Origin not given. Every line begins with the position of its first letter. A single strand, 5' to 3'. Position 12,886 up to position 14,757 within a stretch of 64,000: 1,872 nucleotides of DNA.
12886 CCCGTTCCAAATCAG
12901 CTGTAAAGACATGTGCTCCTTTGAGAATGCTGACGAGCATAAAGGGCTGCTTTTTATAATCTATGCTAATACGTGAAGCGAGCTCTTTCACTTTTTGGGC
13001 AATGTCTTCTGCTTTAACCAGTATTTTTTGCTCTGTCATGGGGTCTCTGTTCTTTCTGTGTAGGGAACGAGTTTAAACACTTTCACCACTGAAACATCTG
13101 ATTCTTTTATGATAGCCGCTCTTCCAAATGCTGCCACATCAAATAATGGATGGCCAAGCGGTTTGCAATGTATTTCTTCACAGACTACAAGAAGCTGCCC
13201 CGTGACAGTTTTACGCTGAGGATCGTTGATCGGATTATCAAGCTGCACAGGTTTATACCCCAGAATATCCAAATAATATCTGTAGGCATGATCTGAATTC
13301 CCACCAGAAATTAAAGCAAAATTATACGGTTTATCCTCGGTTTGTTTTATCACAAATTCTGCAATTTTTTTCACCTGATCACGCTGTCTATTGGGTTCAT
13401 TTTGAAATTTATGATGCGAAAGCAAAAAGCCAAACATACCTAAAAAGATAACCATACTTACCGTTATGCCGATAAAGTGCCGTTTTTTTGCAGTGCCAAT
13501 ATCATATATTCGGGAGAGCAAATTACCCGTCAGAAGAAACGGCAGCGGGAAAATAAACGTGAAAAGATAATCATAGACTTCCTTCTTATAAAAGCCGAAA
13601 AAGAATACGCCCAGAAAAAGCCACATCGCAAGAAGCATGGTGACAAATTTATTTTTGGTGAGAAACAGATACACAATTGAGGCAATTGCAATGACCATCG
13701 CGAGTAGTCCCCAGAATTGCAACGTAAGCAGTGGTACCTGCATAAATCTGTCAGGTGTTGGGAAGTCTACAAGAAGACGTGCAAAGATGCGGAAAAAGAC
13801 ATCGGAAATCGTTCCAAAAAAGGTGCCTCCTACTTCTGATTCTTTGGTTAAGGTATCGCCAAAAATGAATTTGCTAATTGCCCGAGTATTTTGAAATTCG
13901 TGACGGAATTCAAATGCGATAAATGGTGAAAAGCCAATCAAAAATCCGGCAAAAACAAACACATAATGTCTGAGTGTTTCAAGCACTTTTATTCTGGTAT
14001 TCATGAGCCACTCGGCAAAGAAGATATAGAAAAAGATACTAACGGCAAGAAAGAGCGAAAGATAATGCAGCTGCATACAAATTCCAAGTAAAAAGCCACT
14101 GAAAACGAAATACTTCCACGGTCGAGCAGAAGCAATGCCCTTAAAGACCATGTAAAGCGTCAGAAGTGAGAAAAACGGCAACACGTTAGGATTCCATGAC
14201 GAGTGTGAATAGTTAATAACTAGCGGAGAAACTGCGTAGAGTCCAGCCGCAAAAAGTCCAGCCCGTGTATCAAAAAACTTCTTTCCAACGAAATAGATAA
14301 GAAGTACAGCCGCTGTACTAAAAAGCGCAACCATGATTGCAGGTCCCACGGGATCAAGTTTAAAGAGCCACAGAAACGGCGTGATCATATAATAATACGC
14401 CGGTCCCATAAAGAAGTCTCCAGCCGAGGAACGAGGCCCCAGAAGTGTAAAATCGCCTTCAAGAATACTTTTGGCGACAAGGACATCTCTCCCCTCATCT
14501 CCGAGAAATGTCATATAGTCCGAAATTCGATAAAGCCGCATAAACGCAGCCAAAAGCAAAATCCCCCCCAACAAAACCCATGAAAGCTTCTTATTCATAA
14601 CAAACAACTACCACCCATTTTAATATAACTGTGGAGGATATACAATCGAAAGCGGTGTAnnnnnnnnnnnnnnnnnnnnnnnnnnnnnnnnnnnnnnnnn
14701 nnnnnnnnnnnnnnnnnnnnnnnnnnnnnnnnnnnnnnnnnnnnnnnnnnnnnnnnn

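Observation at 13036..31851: Roughly 19 kb surface-glycosylation locus combining two different GT-C protein-glycosyltransferase types, a Dpm1-GtrA lipid-sugar synthase, and a probable substrate encoded inside it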

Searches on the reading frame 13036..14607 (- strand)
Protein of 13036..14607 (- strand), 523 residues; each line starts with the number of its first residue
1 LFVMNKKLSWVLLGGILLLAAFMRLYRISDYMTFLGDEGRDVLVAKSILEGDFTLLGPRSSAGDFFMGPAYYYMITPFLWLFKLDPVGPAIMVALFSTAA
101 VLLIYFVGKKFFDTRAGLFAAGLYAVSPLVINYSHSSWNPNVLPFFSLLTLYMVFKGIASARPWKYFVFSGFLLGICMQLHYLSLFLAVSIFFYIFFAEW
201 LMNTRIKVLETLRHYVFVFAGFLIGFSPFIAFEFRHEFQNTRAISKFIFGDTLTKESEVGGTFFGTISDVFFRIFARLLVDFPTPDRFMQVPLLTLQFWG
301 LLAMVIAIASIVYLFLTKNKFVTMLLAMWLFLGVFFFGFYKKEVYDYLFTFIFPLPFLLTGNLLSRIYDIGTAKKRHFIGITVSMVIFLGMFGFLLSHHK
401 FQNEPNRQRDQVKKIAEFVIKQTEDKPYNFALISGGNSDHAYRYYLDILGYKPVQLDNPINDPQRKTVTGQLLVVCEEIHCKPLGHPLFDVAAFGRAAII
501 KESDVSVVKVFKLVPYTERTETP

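Call 4: search_protein_families(library=pfam, proteins=[window:13036-14607:-], max_evalue=0.01)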
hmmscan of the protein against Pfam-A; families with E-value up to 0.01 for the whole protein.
window:13036-14607:- (523 aa): 1 family
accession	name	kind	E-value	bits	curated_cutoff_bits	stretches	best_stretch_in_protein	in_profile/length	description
PF13231.12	PMT_2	-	6.1e-15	56.2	26.1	1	69-229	4-157/160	Dolichyl-phosphate-mannose-protein mannosyltransferase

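Call 6: search_protein_families(library=ncbifam, proteins=[window:13036-14607:-], max_evalue=0.01)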
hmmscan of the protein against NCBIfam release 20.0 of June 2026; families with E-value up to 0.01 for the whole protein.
window:13036-14607:- (523 aa): 2 families
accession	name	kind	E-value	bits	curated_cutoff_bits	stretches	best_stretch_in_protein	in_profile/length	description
TIGR03663.1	TIGR03663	subfamily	7.3e-07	28.5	126.25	1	16-203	7-187/435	flippase activity-associated protein Agl23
TIGR03306.1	altF1_A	exception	0.0011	18.6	302.1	1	292-368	73-154/217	alternate F1F0 ATPase, F0 subunit A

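Call 7: search_protein_families(library=pfam, proteins=[window:13036-14607:-], max_evalue=10)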
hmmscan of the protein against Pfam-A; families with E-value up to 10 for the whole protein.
window:13036-14607:- (523 aa): 3 families
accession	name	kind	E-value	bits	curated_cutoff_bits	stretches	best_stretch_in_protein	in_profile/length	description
PF13231.12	PMT_2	-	6.1e-15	56.2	26.1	1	69-229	4-157/160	Dolichyl-phosphate-mannose-protein mannosyltransferase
PF02516.20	STT3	-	0.089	12.7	24.5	1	91-373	100-379/405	Oligosaccharyl transferase STT3, N-terminal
PF03779.20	SPW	-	4.6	8.2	31.5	1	296-341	31-75/93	SPW repeat domain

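Call 9: search_solved_structures(query=window:13036-14607:-, max_evalue=10, show_alignments=2)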
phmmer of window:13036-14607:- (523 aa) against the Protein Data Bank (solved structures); distinct sequences matched with E-value up to 10: 0.

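Call 17: find_homologous_proteins(query=window:13036-14607:-)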
Query window:13036-14607:- (523 aa): 3415 proteins with E <= 0.001 among 8000 candidates; the best 120 are listed.
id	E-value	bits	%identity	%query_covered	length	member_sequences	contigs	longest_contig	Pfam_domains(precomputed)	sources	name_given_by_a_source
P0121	0.0e+0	1162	100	99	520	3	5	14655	PF13231.13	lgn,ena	-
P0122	1.6e-275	933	80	96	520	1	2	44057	PF13231.13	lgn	-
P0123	1.8e-271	920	76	99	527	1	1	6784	PF13231.13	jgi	jgi:4-amino-4-deoxy-L-arabinose transferase-like glycosyltransferase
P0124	2.1e-265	900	76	99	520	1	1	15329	PF13231.13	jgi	jgi:4-amino-4-deoxy-L-arabinose transferase-like glycosyltransferase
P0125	1.3e-255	867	74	99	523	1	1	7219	PF13231.13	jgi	jgi:4-amino-4-deoxy-L-arabinose transferase-like glycosyltransferase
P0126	3.4e-245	833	71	96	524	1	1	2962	PF13231.13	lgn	-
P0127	2.1e-242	824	72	95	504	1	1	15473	PF13231.13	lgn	-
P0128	2.0e-219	748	63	99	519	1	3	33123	PF13231.13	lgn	-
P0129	2.4e-218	744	64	94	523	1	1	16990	PF13231.13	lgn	-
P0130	1.6e-214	732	63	96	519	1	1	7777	PF13231.13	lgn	-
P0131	4.9e-214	730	64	95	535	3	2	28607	PF13231.13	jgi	-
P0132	1.2e-212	726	62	99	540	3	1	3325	PF13231.13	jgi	-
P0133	1.9e-212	725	64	95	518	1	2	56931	PF13231.13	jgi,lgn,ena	-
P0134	3.5e-211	721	63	96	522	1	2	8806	PF02366.25,PF13231.13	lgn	-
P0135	2.4e-210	718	63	96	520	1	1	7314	PF13231.13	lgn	-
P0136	2.7e-210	718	61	96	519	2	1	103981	PF13231.13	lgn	-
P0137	1.8e-209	715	63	96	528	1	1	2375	PF13231.13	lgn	-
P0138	3.2e-209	714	63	96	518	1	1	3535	PF13231.13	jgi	jgi:4-amino-4-deoxy-L-arabinose transferase-like glycosyltransferase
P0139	4.1e-209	714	63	94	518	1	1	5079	PF13231.13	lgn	-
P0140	1.1e-208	712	63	99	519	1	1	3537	PF13231.13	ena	-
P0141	7.4e-208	710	62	99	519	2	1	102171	PF13231.13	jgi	-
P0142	5.2e-207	707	60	99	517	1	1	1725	PF13231.13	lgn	-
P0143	7.9e-207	706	62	96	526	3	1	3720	PF13231.13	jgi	jgi:4-amino-4-deoxy-L-arabinose transferase-like glycosyltransferase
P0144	9.0e-207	706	63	95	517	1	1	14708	PF13231.13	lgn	-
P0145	1.5e-206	705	62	99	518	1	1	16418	PF02366.25,PF13231.13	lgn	-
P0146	1.8e-205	702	65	93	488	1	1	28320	PF13231.13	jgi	jgi:4-amino-4-deoxy-L-arabinose transferase-like glycosyltransferase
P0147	3.0e-205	701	61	99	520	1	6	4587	PF13231.13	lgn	-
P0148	7.4e-205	700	63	95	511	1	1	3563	PF13231.13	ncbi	-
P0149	1.2e-204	699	61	96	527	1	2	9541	PF13231.13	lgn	-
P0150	1.1e-203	696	63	95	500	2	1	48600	PF13231.13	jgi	jgi:4-amino-4-deoxy-L-arabinose transferase-like glycosyltransferase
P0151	1.5e-203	696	61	98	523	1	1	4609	PF13231.13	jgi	jgi:4-amino-4-deoxy-L-arabinose transferase-like glycosyltransferase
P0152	2.1e-203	695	61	99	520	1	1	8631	PF13231.13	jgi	jgi:4-amino-4-deoxy-L-arabinose transferase-like glycosyltransferase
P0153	2.8e-202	691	60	96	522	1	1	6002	PF13231.13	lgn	-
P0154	5.0e-202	691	60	95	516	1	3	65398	PF02366.25,PF13231.13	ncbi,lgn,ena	-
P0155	4.2e-201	688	60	99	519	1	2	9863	PF13231.13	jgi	-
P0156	1.2e-200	686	62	95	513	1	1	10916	PF13231.13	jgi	jgi:4-amino-4-deoxy-L-arabinose transferase-like glycosyltransferase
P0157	3.0e-200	685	60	97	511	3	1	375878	PF13231.13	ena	-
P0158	3.9e-200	684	58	95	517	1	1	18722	PF02366.25,PF13231.13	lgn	-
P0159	8.6e-200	683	61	96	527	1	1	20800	PF13231.13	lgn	-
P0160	9.9e-200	683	61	98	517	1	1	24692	PF13231.13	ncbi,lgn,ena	-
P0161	2.0e-199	682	61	96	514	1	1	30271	PF13231.13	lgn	-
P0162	2.3e-199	682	62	98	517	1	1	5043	PF13231.13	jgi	jgi:4-amino-4-deoxy-L-arabinose transferase-like glycosyltransferase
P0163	2.6e-199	682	60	95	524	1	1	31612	PF13231.13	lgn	-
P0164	4.2e-199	681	61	98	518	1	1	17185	PF13231.13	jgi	jgi:4-amino-4-deoxy-L-arabinose transferase-like glycosyltransferase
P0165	4.8e-199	681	59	94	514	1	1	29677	PF02366.25,PF13231.13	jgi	jgi:4-amino-4-deoxy-L-arabinose transferase-like glycosyltransferase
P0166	5.7e-198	677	59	95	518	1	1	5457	PF13231.13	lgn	-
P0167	5.7e-198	677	60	94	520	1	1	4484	PF13231.13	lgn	-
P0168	6.9e-198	677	59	98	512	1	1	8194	PF13231.13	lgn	-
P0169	3.4e-197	675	59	99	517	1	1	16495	PF13231.13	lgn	-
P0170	2.7e-196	672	59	98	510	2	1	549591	PF02366.25,PF13231.13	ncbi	-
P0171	3.3e-196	671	60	94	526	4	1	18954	PF13231.13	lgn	-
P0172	5.8e-196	671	60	98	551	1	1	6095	PF13231.13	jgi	jgi:4-amino-4-deoxy-L-arabinose transferase-like glycosyltransferase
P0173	6.9e-196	670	60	99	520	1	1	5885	PF13231.13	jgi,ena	-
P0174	9.0e-196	670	58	99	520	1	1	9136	PF13231.13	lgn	-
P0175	2.1e-195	669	59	99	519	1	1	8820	PF13231.13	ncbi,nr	ncbi:MAG TPA: glycosyltransferase family 39 protein [Patescibacteria group bacterium]|nr:glycosyltra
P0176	2.2e-195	669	59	98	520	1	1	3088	PF13231.13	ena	-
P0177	7.8e-195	667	58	99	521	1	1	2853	PF13231.13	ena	-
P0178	1.1e-194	666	57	97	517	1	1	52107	PF02366.25,PF13231.13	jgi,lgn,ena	jgi:4-amino-4-deoxy-L-arabinose transferase-like glycosyltransferase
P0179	1.3e-194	666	58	95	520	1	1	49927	PF13231.13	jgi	jgi:4-amino-4-deoxy-L-arabinose transferase-like glycosyltransferase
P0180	1.3e-194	666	57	98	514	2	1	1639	PF02366.25,PF13231.13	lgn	-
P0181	2.2e-194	665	60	95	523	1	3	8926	PF13231.13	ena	-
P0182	2.6e-194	665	57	99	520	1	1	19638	PF13231.13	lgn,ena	-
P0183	9.6e-194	663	61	95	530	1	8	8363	PF13231.13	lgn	-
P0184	1.4e-193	663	58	98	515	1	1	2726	PF02366.25,PF13231.13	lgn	-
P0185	1.7e-193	662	58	93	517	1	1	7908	PF13231.13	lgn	-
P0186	1.9e-193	662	61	95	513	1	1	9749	PF13231.13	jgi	jgi:4-amino-4-deoxy-L-arabinose transferase-like glycosyltransferase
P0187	2.0e-193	662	59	96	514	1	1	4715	PF13231.13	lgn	-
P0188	2.0e-193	662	57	98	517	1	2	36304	PF02366.25,PF13231.13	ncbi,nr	ncbi:MAG: glycosyltransferase family 39 protein [Candidatus Levybacteria bacterium]|nr:glycosyltrans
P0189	3.0e-193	662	60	99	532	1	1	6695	PF02366.25,PF13231.13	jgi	jgi:4-amino-4-deoxy-L-arabinose transferase-like glycosyltransferase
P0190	6.6e-193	660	59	99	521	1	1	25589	PF13231.13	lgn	-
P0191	8.1e-193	660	57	99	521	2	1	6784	PF13231.13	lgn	-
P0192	1.2e-192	660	58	95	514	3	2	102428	PF13231.13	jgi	jgi:4-amino-4-deoxy-L-arabinose transferase-like glycosyltransferase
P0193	2.9e-192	658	58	96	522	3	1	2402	PF13231.13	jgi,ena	-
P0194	3.1e-192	658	58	95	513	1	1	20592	PF13231.13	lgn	-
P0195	7.1e-192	657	57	98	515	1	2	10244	PF02366.25,PF13231.13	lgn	-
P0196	8.2e-192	657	58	96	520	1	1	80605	PF13231.13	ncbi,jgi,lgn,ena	-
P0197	1.1e-191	656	58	99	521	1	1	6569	PF13231.13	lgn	-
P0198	2.9e-191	655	58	96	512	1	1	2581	PF13231.13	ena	-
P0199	3.3e-191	655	60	94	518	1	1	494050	PF13231.13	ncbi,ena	-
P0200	4.0e-191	655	57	97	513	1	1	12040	PF13231.13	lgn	-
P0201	1.1e-190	653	58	94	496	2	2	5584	PF02366.25,PF13231.13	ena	-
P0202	1.4e-190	653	60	95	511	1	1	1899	PF13231.13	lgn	-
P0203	1.7e-190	652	58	98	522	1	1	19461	PF13231.13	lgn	-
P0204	2.9e-190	652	57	99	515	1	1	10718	PF13231.13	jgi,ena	-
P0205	4.7e-190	651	59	95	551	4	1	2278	PF13231.13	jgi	jgi:4-amino-4-deoxy-L-arabinose transferase-like glycosyltransferase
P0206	8.7e-190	650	58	98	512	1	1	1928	PF13231.13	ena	-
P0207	1.6e-189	649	57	96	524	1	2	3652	PF13231.13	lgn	-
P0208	1.8e-189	649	57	98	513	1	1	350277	PF13231.13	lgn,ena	-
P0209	2.1e-189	649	57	98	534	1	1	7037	PF02366.25,PF13231.13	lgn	-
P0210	3.6e-189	648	55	99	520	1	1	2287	PF13231.13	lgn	-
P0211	3.7e-189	648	58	97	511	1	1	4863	PF13231.13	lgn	-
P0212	3.9e-189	648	58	96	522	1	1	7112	PF13231.13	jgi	jgi:4-amino-4-deoxy-L-arabinose transferase-like glycosyltransferase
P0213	4.1e-189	648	57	99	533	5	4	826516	PF13231.13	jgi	jgi:4-amino-4-deoxy-L-arabinose transferase-like glycosyltransferase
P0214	4.3e-189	648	57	95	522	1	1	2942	PF13231.13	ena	-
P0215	4.4e-189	648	57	98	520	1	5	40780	PF13231.13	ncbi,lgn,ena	-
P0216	4.5e-189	648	55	100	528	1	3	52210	PF13231.13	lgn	-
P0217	5.9e-189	647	60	98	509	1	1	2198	PF13231.13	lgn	-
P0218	6.4e-189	647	59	94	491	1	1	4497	PF13231.13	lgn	-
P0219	1.2e-188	646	55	99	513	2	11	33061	PF13231.13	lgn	-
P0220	5.5e-188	644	59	96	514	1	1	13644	PF13231.13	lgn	-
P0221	8.0e-188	644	58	95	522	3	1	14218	PF13231.13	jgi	-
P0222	1.1e-187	643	58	98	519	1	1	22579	PF13231.13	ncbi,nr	ncbi:glycosyltransferase family 39 protein [Candidatus Roizmanbacteria bacterium]|nr:glycosyltransfe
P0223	1.3e-187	643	59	94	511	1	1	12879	PF13231.13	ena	-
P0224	1.6e-187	643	58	94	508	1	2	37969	PF13231.13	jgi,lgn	jgi:4-amino-4-deoxy-L-arabinose transferase-like glycosyltransferase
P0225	1.6e-187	643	57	99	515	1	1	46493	PF13231.13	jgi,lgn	-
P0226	2.0e-187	642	57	95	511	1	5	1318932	PF02366.25,PF13231.13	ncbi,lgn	-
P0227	2.1e-187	642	60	95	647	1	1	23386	PF00581.26,PF13231.13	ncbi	-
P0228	2.1e-187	642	57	98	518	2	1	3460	PF13231.13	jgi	jgi:4-amino-4-deoxy-L-arabinose transferase-like glycosyltransferase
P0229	2.3e-187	642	57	95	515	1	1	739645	PF13231.13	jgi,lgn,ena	-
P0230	2.6e-187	642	57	96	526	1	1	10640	PF13231.13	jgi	jgi:4-amino-4-deoxy-L-arabinose transferase-like glycosyltransferase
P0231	6.9e-187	641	59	93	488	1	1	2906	PF02366.25,PF13231.13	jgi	jgi:4-amino-4-deoxy-L-arabinose transferase-like glycosyltransferase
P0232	1.2e-186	640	57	99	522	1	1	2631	PF13231.13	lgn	-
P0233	1.6e-186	639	57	98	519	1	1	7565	PF13231.13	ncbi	ncbi:MAG TPA: glycosyltransferase family 39 protein [Patescibacteria group bacterium]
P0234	1.9e-186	639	59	95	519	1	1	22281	PF13231.13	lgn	-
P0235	2.2e-186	639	55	98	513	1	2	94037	PF13231.13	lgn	-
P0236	2.7e-186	639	55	99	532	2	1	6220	PF13231.13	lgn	-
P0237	3.5e-186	638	58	99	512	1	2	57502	PF13231.13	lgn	-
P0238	9.6e-186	637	55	95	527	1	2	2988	PF02366.25,PF13231.13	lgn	-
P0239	9.9e-186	637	58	95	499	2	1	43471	PF13231.13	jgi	jgi:uncharacterized membrane protein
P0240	3.7e-185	635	56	96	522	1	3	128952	PF13231.13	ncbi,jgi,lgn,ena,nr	ncbi:MAG TPA: glycosyltransferase family 39 protein [Candidatus Acidoferrales bacterium]|nr:glycosyl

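Call 28: find_encoding_contigs(protein=P0122, flank=10000, max_places=2)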
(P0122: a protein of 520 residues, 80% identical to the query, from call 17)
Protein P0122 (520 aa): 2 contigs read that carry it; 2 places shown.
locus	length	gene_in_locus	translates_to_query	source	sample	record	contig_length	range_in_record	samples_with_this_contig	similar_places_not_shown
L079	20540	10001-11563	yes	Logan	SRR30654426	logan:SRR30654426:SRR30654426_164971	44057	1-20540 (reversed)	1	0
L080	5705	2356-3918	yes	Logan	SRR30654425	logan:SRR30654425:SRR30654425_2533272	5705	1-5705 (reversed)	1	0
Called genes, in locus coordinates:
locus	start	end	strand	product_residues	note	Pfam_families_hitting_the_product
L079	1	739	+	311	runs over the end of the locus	PF00535:Glycos_transf_2, PF13641:Glyco_tranf_2_3, PF13632:Glyco_trans_2_3 (weak)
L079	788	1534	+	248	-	PF00483:NTP_transferase, PF12804:NTP_transf_3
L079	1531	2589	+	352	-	PF01073:3Beta_HSD, PF01370:Epimerase, PF02719:Polysacc_synt_2, PF04321:RmlD_sub_bind, PF07993:NAD_binding_4 (faint), PF13460:NAD_binding_10 (weak), PF16363:GDP_Man_Dehyd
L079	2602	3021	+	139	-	PF05523:FdtA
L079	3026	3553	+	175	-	PF00293:NUDIX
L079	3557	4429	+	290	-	PF01370:Epimerase, PF04321:RmlD_sub_bind, PF01073:3Beta_HSD (weak), PF02719:Polysacc_synt_2 (weak), PF16363:GDP_Man_Dehyd, PF07993:NAD_binding_4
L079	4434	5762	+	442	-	PF03721:UDPG_MGDP_dh_N, PF03807:F420_oxidored (faint), PF00984:UDPG_MGDP_dh, PF03720:UDPG_MGDP_dh_C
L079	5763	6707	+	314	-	PF01073:3Beta_HSD, PF01370:Epimerase, PF02719:Polysacc_synt_2, PF04321:RmlD_sub_bind, PF07993:NAD_binding_4 (faint), PF13460:NAD_binding_10 (faint), PF16363:GDP_Man_Dehyd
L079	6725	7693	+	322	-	PF01370:Epimerase, PF04321:RmlD_sub_bind, PF05368:NmrA (weak), PF16363:GDP_Man_Dehyd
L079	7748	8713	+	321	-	PF00106:adh_short (weak), PF01073:3Beta_HSD, PF01370:Epimerase, PF04321:RmlD_sub_bind, PF07993:NAD_binding_4, PF16363:GDP_Man_Dehyd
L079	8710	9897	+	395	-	PF00535:Glycos_transf_2, PF04138:GtrA_DPMS_TM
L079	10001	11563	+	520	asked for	PF13231:PMT_2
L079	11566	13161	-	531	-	-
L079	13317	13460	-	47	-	PF18930:DUF5679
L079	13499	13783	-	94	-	-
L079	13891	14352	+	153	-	PF14584:DUF4446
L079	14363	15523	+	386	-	PF11258:DUF3048, PF17479:DUF3048_C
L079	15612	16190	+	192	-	-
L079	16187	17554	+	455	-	PF21760:SecD_1st, PF22599:SecDF_P1_head, PF02355:SecD_SecF_C, PF03176:MMPL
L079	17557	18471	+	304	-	PF02355:SecD_SecF_C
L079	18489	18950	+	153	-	-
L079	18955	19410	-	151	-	PF09424:YqeY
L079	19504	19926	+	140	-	PF01741:MscL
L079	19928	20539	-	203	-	?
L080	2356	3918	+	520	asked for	PF13231:PMT_2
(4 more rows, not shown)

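Call 32: find_encoding_contigs(protein=P0136, flank=7000, max_places=1)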
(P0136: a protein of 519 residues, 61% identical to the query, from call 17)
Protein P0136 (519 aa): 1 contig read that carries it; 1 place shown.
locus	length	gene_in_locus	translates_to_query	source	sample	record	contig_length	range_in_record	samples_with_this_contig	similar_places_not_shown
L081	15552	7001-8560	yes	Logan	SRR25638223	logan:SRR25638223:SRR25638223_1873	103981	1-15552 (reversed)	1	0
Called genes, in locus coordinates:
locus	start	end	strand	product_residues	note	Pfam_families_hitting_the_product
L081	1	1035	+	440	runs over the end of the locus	PF03721:UDPG_MGDP_dh_N, PF03807:F420_oxidored (faint), PF00984:UDPG_MGDP_dh, PF03720:UDPG_MGDP_dh_C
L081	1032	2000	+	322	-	PF01073:3Beta_HSD, PF01370:Epimerase, PF02719:Polysacc_synt_2, PF04321:RmlD_sub_bind, PF13460:NAD_binding_10, PF16363:GDP_Man_Dehyd, PF07993:NAD_binding_4 (weak)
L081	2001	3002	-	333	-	PF01370:Epimerase, PF04321:RmlD_sub_bind (weak), PF16363:GDP_Man_Dehyd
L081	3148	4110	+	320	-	PF00106:adh_short (weak), PF01073:3Beta_HSD, PF01370:Epimerase, PF02719:Polysacc_synt_2 (faint), PF04321:RmlD_sub_bind, PF07993:NAD_binding_4 (faint), PF13460:NAD_binding_10 (weak), PF16363:GDP_Man_Dehyd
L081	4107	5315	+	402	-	PF00535:Glycos_transf_2, PF04138:GtrA_DPMS_TM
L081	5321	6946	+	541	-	-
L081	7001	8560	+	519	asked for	PF13231:PMT_2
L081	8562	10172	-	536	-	-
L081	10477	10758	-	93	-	-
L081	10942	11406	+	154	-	PF14584:DUF4446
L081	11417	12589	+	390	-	PF11258:DUF3048, PF17479:DUF3048_C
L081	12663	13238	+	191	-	-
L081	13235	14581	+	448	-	PF21760:SecD_1st, PF22599:SecDF_P1_head, PF02355:SecD_SecF_C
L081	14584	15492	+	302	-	PF02355:SecD_SecF_C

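Call 33: find_encoding_contigs(protein=P0170, flank=7000, max_places=1)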
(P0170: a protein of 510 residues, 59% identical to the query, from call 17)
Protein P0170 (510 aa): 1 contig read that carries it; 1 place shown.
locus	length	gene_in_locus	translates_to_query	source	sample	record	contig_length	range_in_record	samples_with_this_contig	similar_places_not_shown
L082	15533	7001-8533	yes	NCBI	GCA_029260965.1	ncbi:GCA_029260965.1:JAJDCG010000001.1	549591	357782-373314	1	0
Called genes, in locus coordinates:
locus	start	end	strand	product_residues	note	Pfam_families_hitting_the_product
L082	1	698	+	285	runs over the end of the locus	PF01370:Epimerase, PF04321:RmlD_sub_bind, PF13460:NAD_binding_10 (weak), PF16363:GDP_Man_Dehyd (faint), PF01073:3Beta_HSD, PF02719:Polysacc_synt_2 (weak), PF07993:NAD_binding_4 (weak)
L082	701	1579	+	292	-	PF00535:Glycos_transf_2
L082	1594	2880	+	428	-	PF00070:Pyr_redox (faint), PF01210:NAD_Gly3P_dh_N (weak), PF03446:NAD_binding_2 (faint), PF03721:UDPG_MGDP_dh_N, PF00984:UDPG_MGDP_dh, PF03720:UDPG_MGDP_dh_C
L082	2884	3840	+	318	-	PF01073:3Beta_HSD, PF01370:Epimerase, PF02719:Polysacc_synt_2 (faint), PF04321:RmlD_sub_bind (weak), PF07993:NAD_binding_4 (faint), PF16363:GDP_Man_Dehyd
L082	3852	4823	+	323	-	PF01370:Epimerase, PF04321:RmlD_sub_bind, PF05368:NmrA (weak), PF16363:GDP_Man_Dehyd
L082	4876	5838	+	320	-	PF01073:3Beta_HSD, PF01370:Epimerase, PF02719:Polysacc_synt_2 (faint), PF07993:NAD_binding_4 (faint), PF16363:GDP_Man_Dehyd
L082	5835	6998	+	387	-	PF00535:Glycos_transf_2, PF10111:Glyco_tranf_2_2 (faint), PF04138:GtrA_DPMS_TM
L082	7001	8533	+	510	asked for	PF02366:PMT, PF13231:PMT_2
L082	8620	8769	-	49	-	PF18930:DUF5679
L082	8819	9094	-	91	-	-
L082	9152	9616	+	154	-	PF14584:DUF4446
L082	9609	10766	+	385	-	PF11258:DUF3048, PF17479:DUF3048_C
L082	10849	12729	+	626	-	-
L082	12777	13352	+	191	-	-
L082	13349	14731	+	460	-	PF21760:SecD_1st, PF22599:SecDF_P1_head, PF02355:SecD_SecF_C, PF03176:MMPL (weak)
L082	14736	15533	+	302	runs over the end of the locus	PF07549:Sec_GG (weak), PF02355:SecD_SecF_C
